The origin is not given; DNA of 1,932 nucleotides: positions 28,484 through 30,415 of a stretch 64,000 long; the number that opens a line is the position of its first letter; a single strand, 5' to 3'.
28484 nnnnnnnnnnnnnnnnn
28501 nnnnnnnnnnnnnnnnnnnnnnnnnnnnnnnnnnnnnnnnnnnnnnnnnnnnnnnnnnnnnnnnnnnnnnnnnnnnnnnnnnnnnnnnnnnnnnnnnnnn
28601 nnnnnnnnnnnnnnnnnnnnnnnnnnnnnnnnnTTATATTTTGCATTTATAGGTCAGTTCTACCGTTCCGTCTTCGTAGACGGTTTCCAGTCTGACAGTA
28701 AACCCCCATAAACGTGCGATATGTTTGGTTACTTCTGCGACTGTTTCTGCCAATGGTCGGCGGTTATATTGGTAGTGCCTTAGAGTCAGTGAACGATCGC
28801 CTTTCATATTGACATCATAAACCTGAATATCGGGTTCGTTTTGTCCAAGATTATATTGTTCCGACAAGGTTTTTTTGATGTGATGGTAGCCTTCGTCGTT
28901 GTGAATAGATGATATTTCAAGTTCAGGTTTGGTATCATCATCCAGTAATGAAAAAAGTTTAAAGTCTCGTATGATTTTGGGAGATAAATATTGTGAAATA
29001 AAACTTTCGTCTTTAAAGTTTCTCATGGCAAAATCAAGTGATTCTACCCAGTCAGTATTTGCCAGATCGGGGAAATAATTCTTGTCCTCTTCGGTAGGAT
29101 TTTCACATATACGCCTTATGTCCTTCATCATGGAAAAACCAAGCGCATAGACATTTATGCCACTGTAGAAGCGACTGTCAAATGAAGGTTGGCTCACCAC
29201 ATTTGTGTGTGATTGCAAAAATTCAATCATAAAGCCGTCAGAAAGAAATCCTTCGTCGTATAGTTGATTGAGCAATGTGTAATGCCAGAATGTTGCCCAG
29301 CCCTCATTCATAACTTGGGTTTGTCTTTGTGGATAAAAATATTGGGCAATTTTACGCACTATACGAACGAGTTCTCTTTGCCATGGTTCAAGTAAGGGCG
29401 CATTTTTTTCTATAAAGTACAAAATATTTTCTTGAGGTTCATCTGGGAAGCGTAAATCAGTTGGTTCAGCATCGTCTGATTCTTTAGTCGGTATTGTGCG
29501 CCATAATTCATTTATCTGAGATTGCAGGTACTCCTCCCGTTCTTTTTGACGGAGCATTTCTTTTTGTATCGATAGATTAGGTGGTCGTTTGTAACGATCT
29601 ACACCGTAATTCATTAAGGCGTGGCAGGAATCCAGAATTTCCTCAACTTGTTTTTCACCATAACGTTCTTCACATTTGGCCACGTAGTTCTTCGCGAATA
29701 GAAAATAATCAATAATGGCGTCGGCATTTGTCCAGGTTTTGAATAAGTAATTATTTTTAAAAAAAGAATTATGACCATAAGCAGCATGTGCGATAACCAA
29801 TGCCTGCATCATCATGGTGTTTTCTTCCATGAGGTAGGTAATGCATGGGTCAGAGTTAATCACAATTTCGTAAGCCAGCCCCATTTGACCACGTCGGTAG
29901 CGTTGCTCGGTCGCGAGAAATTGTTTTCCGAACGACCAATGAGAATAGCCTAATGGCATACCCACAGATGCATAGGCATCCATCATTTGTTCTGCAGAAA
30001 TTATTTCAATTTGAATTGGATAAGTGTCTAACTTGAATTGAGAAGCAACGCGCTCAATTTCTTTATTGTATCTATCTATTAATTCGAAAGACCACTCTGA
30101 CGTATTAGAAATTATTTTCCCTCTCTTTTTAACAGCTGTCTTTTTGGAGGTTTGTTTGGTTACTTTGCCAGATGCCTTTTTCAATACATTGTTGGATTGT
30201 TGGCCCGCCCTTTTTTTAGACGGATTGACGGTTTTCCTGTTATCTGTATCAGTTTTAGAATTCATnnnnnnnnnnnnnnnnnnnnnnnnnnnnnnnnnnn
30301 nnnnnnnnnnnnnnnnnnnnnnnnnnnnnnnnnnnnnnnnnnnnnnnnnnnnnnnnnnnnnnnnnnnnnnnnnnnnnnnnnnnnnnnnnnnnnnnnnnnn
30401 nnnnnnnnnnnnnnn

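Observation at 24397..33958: Family of perfect 15-bp inverted repeats punctuating the EPS gene trio and the prkA upstream region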

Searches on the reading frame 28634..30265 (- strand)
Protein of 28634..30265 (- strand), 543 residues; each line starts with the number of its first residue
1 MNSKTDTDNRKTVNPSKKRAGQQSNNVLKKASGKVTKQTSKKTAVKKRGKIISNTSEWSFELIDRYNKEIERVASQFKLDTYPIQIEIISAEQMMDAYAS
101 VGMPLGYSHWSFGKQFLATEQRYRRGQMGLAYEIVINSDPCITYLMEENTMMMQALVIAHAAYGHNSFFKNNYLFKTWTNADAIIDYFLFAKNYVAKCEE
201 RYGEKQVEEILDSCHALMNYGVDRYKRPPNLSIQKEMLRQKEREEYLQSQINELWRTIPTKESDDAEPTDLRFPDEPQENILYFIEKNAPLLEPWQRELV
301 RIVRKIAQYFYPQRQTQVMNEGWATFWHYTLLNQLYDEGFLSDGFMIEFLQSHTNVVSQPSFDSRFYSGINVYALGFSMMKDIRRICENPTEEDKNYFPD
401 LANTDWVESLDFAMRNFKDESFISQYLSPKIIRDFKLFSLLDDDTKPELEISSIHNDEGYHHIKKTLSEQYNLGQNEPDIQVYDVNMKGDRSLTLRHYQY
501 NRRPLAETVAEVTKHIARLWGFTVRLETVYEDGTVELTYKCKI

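Call 9: search_protein_families(library=pfam, proteins=[window:28634-30265:-])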
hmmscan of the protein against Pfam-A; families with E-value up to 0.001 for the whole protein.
window:28634-30265:- (543 aa): 2 families
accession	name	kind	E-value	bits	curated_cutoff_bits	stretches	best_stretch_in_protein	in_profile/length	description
PF04293.20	SpoVR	-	2.6e-176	586.8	27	1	57-475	1-406/407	SpoVR like protein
PF24755.2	SpoVR_C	-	4.7e-25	87.8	27.6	1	478-530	1-54/55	SpoVR-like C-terminal domain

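Call 22: find_homologous_proteins(query=window:28634-30265:-, max_evalue=1e-50)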
Query window:28634-30265:- (543 aa): 8000 proteins with E <= 1e-50 among 8000 candidates; the best 120 are listed.
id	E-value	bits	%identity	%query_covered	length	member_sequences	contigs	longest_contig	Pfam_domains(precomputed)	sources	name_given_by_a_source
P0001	0.0e+0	1178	95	100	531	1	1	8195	PF04293.21,PF24755.3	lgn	-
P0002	0.0e+0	1119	94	94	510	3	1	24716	PF04293.21,PF24755.3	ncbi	-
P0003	0.0e+0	1107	88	99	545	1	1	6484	PF04293.21,PF24755.3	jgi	-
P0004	0.0e+0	1048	88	93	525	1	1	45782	PF04293.21,PF24755.3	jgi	-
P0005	1.8e-295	999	83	94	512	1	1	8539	PF04293.21,PF24755.3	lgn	-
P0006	2.0e-290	982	84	91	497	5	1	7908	PF04293.21,PF24755.3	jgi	-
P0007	1.8e-279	946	80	91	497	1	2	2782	PF04293.21,PF24755.3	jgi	jgi:stage V sporulation protein R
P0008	4.7e-278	941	79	91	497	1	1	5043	PF04293.21,PF24755.3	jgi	jgi:stage V sporulation protein R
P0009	3.9e-274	929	79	90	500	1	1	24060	PF04293.21,PF24755.3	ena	-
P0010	9.5e-274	927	79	90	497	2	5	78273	PF04293.21,PF24755.3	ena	-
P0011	9.8e-274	927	79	90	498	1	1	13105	PF04293.21,PF24755.3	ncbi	-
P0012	2.9e-273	926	79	90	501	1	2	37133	PF04293.21,PF24755.3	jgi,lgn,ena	-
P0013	1.8e-272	923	79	91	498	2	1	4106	PF04293.21,PF24755.3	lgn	-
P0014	1.5e-269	913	78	90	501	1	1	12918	PF04293.21,PF24755.3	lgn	-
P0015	4.2e-267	905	77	90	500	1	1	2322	PF04293.21,PF24755.3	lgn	-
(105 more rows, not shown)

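Call 23: find_encoding_contigs(protein=P0002, flank=10000, max_places=3)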
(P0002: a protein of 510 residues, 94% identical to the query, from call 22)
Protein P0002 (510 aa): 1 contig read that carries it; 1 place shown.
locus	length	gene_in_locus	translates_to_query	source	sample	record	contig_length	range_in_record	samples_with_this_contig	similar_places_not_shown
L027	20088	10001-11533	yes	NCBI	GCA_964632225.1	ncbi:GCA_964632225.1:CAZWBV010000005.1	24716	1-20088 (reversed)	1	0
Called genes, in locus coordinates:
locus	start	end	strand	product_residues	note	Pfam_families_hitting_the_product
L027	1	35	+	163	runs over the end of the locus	PF05130:FlgN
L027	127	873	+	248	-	PF07317:PilZN, PF07238:PilZ (weak)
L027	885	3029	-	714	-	PF09335:VTT_dom, PF01134:GIDA (faint), PF07992:Pyr_redox_2, PF13738:Pyr_redox_3, PF00070:Pyr_redox, PF02852:Pyr_redox_dim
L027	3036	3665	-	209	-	PF01983:CofC (weak), PF09837:DUF2064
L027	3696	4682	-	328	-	PF04055:Radical_SAM (weak), PF12345:DUF3641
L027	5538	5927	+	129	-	PF11333:DUF3135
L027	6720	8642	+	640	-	PF08298:AAA_PrkA, PF06798:PrkA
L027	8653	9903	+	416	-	-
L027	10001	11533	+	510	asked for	PF04293:SpoVR, PF24755:SpoVR_C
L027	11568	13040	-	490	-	PF13727:CoA_binding_3, PF02397:Bac_transf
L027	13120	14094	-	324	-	PF01073:3Beta_HSD, PF01370:Epimerase, PF02719:Polysacc_synt_2, PF04321:RmlD_sub_bind, PF05368:NmrA (faint), PF13460:NAD_binding_10 (weak), PF16363:GDP_Man_Dehyd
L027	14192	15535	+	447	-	PF03721:UDPG_MGDP_dh_N, PF00984:UDPG_MGDP_dh, PF03720:UDPG_MGDP_dh_C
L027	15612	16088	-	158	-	PF02517:Rce1-like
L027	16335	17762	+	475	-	PF03600:CitMHS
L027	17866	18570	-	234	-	PF00929:RNase_T, PF13482:RNase_H_2 (faint)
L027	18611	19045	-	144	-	PF00075:RNase_H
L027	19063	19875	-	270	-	PF08241:Methyltransf_11, PF13489:Methyltransf_23 (weak)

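Call 24: find_encoding_contigs(protein=P0004, flank=10000, max_places=3)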
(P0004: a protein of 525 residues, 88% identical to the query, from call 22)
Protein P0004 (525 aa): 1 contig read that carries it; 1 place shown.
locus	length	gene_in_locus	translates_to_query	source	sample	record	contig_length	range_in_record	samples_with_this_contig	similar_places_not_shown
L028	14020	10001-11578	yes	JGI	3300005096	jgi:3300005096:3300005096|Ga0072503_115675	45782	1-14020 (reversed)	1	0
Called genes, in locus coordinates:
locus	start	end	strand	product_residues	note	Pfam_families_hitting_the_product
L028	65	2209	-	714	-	PF09335:VTT_dom, PF07992:Pyr_redox_2, PF13738:Pyr_redox_3, PF00070:Pyr_redox, PF02852:Pyr_redox_dim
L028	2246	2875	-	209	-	PF09837:DUF2064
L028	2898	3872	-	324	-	PF04055:Radical_SAM, PF12345:DUF3641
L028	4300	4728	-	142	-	PF01850:PIN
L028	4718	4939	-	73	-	-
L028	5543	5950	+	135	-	PF11333:DUF3135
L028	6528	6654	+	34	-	-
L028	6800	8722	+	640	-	PF08298:AAA_PrkA, PF06798:PrkA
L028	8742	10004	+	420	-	PF04285:DUF444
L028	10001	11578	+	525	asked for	PF04293:SpoVR, PF24755:SpoVR_C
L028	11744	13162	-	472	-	PF13727:CoA_binding_3, PF02397:Bac_transf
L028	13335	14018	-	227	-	PF01370:Epimerase, PF16363:GDP_Man_Dehyd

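Call 25: find_encoding_contigs(protein=P0001, flank=10000, max_places=3)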
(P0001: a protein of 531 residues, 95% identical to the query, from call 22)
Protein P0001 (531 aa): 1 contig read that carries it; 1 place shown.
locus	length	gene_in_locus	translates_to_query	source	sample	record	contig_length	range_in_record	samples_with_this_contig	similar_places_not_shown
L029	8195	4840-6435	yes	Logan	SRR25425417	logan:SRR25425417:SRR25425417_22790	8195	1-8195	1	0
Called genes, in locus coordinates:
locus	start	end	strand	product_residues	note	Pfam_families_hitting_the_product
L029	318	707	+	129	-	PF11333:DUF3135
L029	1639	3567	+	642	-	PF08298:AAA_PrkA, PF06798:PrkA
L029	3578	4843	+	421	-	PF04285:DUF444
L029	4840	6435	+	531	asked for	PF04293:SpoVR, PF24755:SpoVR_C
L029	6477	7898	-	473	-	PF13727:CoA_binding_3, PF02397:Bac_transf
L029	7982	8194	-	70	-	?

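Call 26: find_encoding_contigs(protein=P0003, flank=10000, max_places=3)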
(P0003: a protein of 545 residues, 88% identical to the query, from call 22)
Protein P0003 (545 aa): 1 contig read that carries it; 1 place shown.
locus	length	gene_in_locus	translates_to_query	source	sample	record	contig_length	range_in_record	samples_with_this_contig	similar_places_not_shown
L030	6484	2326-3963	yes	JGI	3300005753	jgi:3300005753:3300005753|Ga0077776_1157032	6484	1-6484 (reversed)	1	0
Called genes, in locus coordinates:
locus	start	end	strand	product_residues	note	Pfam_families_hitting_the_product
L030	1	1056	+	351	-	?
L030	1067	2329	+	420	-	PF04285:DUF444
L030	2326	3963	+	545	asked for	PF04293:SpoVR, PF24755:SpoVR_C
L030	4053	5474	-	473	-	PF13727:CoA_binding_3, PF02397:Bac_transf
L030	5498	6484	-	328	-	?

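Call 49: find_encoding_contigs(protein=window:28634-30265:-, flank=10000, max_places=6)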
Protein window:28634-30265:- (543 aa): no gene with exactly this product is on record in the collection.

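Call 65: find_encoding_contigs(protein=P0005, flank=10000, max_places=3)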
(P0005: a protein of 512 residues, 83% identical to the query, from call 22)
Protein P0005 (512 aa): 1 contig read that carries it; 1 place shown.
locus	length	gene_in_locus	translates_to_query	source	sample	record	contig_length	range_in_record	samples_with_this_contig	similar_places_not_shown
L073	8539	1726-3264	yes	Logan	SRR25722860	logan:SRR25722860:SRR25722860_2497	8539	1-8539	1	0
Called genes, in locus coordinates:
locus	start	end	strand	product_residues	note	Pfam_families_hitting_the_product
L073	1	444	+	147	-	?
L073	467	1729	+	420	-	PF04285:DUF444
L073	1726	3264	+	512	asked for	PF04293:SpoVR, PF24755:SpoVR_C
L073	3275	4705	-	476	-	PF13727:CoA_binding_3, PF02397:Bac_transf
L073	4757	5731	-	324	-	PF01073:3Beta_HSD, PF01370:Epimerase, PF02719:Polysacc_synt_2, PF04321:RmlD_sub_bind, PF13460:NAD_binding_10 (weak), PF16363:GDP_Man_Dehyd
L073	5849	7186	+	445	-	PF03721:UDPG_MGDP_dh_N, PF00984:UDPG_MGDP_dh, PF03720:UDPG_MGDP_dh_C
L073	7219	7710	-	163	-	PF02517:Rce1-like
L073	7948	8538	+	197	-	?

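Call 66: find_encoding_contigs(protein=P0006, flank=10000, max_places=3)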
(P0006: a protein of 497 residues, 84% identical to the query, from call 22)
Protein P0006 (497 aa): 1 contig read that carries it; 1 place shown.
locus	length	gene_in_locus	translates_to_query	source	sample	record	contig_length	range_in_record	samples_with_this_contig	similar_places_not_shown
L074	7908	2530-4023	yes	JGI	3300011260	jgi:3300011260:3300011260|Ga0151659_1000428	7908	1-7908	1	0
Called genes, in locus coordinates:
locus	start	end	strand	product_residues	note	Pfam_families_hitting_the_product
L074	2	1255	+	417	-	?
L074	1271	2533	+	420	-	PF04285:DUF444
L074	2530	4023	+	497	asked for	PF04293:SpoVR, PF24755:SpoVR_C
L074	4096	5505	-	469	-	PF13727:CoA_binding_3, PF02397:Bac_transf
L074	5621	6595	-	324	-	PF01073:3Beta_HSD, PF01370:Epimerase, PF02719:Polysacc_synt_2, PF04321:RmlD_sub_bind, PF13460:NAD_binding_10 (weak), PF16363:GDP_Man_Dehyd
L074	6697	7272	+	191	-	PF03721:UDPG_MGDP_dh_N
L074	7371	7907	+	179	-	?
